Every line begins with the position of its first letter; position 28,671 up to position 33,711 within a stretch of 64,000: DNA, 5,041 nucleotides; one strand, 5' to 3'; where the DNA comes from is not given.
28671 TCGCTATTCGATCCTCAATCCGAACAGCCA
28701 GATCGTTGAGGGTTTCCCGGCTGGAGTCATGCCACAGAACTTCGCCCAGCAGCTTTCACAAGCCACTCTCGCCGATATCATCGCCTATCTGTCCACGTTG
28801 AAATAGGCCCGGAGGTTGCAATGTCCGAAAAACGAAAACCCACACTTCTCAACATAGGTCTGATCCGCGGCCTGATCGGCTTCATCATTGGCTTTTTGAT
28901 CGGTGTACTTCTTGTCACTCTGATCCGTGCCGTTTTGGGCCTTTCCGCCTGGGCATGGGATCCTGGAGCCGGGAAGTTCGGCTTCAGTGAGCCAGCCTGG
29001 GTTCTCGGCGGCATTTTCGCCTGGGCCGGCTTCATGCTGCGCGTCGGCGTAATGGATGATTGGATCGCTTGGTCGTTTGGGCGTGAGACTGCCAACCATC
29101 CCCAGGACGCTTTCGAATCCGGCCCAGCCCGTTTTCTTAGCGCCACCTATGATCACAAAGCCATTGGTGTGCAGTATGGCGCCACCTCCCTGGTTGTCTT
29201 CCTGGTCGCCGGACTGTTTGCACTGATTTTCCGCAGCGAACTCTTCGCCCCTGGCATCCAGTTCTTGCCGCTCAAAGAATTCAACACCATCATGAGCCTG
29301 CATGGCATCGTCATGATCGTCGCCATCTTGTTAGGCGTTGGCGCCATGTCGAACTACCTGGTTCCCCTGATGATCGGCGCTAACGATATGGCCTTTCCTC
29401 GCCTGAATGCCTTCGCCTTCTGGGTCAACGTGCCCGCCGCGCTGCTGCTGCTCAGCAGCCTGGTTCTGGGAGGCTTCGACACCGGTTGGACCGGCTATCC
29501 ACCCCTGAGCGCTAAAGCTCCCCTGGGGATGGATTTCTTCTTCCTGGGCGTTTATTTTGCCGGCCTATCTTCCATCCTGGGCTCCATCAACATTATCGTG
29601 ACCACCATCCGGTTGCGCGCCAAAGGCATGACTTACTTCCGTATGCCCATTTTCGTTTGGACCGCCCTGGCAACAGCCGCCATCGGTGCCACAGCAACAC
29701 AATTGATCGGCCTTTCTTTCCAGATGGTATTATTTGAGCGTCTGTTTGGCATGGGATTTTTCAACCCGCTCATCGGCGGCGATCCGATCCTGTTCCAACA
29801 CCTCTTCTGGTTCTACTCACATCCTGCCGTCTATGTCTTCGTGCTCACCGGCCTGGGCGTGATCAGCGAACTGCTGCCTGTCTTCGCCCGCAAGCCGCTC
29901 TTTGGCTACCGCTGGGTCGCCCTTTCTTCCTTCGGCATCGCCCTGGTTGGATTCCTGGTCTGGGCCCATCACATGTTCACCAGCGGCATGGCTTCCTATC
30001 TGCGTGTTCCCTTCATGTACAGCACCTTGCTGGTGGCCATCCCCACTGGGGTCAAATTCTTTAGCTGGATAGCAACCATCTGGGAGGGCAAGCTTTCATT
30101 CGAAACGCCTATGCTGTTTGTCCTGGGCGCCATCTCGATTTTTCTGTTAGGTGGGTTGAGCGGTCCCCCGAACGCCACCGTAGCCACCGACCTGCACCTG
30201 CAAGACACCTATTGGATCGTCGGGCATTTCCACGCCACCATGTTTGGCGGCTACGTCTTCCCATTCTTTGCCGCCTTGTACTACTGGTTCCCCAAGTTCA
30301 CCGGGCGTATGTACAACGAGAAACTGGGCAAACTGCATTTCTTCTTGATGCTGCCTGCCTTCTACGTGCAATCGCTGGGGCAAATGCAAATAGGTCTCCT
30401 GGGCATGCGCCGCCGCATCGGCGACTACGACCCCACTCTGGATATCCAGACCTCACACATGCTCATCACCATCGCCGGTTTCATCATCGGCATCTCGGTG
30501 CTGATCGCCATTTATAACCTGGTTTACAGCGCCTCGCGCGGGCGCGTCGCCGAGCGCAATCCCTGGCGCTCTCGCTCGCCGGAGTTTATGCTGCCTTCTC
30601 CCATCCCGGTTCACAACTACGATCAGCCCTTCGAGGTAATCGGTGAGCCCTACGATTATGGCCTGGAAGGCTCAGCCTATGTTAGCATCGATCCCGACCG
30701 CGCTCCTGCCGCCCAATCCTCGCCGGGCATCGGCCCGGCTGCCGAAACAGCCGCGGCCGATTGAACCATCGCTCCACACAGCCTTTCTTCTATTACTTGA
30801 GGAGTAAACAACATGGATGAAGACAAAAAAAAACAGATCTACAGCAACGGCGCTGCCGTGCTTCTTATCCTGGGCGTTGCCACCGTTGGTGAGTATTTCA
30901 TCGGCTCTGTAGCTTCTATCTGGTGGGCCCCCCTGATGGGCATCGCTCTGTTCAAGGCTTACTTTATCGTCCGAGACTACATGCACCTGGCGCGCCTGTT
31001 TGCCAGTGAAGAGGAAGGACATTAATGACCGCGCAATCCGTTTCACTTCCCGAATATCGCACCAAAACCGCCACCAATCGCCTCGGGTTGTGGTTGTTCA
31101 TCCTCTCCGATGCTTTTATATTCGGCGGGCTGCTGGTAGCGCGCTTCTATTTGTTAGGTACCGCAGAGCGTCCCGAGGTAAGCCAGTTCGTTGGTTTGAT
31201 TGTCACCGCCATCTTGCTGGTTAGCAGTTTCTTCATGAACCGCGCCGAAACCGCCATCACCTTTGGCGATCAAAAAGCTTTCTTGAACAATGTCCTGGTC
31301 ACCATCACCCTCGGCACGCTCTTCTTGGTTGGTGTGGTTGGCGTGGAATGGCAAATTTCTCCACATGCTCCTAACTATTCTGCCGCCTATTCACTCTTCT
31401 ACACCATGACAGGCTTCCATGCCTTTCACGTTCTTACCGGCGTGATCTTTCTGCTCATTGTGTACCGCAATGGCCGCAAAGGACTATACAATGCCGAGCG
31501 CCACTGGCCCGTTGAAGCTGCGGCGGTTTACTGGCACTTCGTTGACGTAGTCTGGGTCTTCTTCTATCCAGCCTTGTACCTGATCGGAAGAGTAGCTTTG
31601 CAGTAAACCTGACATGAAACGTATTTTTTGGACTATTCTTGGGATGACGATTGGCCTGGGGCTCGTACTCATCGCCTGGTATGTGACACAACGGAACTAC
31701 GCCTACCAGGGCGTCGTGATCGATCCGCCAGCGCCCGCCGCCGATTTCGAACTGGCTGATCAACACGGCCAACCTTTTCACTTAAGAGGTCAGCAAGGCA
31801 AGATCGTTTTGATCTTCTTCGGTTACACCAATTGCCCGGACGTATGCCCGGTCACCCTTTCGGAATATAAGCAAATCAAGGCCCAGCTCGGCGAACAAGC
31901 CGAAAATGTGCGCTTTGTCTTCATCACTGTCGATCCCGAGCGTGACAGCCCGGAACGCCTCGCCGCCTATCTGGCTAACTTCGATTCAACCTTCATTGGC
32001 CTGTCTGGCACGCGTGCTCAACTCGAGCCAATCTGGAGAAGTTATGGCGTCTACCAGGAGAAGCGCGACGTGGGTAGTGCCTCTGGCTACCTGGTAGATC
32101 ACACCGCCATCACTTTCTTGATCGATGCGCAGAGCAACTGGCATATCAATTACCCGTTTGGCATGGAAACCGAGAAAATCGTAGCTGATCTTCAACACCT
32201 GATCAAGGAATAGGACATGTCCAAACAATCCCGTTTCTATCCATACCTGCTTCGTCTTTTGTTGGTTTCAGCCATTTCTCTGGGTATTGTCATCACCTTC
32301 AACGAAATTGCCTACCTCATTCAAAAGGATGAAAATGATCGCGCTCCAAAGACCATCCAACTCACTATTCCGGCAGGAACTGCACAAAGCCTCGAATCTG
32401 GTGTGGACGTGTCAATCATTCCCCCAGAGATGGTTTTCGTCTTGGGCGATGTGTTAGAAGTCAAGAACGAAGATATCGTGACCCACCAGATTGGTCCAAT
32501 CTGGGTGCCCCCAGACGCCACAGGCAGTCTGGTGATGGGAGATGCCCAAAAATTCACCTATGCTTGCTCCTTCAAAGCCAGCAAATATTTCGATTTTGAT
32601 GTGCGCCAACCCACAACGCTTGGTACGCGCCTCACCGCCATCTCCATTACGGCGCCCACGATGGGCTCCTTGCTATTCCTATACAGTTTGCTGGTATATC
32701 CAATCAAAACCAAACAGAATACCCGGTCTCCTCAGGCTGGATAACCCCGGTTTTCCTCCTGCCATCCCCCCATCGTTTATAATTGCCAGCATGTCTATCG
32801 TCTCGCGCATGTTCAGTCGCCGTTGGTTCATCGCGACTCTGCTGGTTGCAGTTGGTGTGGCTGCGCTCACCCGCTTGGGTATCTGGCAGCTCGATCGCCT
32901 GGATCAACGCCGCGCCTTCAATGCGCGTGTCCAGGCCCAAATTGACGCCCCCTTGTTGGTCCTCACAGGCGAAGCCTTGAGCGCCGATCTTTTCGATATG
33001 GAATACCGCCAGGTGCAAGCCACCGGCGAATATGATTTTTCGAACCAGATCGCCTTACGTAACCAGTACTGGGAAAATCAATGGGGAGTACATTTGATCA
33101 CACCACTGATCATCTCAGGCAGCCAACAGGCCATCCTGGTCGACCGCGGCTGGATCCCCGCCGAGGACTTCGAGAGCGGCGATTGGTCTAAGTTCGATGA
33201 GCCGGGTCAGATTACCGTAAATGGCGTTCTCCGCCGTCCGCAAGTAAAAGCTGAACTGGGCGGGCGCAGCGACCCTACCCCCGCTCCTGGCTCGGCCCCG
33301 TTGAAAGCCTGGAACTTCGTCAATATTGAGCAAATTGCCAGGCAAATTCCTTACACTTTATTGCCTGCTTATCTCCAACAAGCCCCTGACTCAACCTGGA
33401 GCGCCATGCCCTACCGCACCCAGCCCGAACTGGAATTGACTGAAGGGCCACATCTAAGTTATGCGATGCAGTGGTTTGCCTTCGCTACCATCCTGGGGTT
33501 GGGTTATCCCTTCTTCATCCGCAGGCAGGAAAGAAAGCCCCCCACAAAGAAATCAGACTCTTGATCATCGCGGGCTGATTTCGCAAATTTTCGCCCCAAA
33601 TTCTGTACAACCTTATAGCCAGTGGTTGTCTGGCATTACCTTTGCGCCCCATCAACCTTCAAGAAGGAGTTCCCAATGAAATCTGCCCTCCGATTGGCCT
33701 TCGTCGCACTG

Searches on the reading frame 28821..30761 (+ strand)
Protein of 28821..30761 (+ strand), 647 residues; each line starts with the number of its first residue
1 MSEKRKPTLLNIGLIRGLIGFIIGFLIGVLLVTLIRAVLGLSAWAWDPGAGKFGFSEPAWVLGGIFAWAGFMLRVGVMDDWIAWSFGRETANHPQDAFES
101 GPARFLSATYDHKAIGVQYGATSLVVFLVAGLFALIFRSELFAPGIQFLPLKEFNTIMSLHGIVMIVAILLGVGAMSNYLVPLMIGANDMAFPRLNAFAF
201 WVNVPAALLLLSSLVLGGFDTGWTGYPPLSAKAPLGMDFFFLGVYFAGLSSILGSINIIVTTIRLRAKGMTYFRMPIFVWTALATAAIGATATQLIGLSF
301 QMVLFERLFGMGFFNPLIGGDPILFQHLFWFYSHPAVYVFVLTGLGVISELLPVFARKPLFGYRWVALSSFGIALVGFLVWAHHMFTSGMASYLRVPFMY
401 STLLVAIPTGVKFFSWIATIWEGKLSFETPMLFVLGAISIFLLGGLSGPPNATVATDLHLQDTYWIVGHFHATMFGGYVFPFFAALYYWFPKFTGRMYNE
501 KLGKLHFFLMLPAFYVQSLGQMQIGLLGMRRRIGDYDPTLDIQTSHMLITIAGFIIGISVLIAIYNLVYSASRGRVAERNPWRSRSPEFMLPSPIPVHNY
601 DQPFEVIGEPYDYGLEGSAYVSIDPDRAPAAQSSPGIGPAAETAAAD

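Call 35: search_protein_families(library=pfam, proteins=[window:28821-30761:+], max_evalue=0.001)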
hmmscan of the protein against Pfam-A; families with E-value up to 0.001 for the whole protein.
window:28821-30761:+ (647 aa): 1 family
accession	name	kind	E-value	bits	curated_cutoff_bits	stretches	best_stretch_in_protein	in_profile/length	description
PF00115.25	COX1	-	3.2e-143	478.2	34.8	1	115-555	2-436/436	Cytochrome C and Quinol oxidase polypeptide I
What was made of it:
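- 28821..33564 (+): Rest of the operon: ctaD 28821-30764, COX4_pro 30813-31025, ctaE 31025-31606, SCO1 31614-32213, conserved unknown ORF 32217-32744, and SURF1. The SURF1 ORF runs 32542-33564, but its real start is probably internal. Pfam hits (call 35).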

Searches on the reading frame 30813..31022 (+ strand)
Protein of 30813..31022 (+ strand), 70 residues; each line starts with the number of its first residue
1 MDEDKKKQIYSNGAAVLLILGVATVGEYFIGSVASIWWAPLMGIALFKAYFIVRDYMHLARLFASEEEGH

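Call 35: search_protein_families(library=pfam, proteins=[window:30813-31022:+], max_evalue=0.001)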
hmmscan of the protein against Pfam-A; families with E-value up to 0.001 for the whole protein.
window:30813-31022:+ (70 aa): 1 family
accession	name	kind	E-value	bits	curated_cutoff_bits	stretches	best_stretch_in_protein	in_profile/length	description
PF03626.19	COX4_pro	-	1.2e-07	32.4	28.9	1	15-60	5-50/72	Prokaryotic Cytochrome C oxidase subunit IV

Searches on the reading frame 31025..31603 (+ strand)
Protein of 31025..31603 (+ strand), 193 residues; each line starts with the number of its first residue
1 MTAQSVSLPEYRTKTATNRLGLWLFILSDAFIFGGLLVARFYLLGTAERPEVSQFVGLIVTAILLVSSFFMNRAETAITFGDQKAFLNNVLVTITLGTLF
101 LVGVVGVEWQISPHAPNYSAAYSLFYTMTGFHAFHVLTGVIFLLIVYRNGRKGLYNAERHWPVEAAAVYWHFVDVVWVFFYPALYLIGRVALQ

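Call 35: search_protein_families(library=pfam, proteins=[window:31025-31603:+], max_evalue=0.001)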
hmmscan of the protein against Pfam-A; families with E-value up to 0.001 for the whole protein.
window:31025-31603:+ (193 aa): 1 family
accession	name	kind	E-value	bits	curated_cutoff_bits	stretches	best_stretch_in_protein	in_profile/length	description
PF00510.24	COX3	-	6.2e-24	85.7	23.8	1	19-188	77-257/258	Cytochrome c oxidase subunit III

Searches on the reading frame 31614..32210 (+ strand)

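Call 35: search_protein_families(library=pfam, proteins=[window:31614-32210:+], max_evalue=0.001)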
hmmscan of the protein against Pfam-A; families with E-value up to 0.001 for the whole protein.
window:31614-32210:+ (199 aa): 4 families
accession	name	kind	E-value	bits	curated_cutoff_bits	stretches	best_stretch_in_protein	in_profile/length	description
PF02630.20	SCO1-SenC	-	3.8e-45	153.6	22.8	1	43-175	2-133/134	SCO1/SenC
PF00578.27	AhpC-TSA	-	6.3e-09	36.3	26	1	41-163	4-117/124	AhpC/TSA family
PF13905.12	Thioredoxin_8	-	0.00057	20.6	27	1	62-128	1-61/94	Thioredoxin-like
PF08534.16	Redoxin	-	0.00099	19.4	26.6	0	40-132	6-93/148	Redoxin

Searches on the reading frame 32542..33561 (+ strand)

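Call 35: search_protein_families(library=pfam, proteins=[window:32542-33561:+], max_evalue=0.001)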
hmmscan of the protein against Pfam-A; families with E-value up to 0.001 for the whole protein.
window:32542-33561:+ (340 aa): 1 family
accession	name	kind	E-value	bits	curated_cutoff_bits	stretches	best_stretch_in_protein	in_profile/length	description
PF02104.20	SURF1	-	1.6e-39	136.8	23.4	1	106-315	4-204/205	SURF1 family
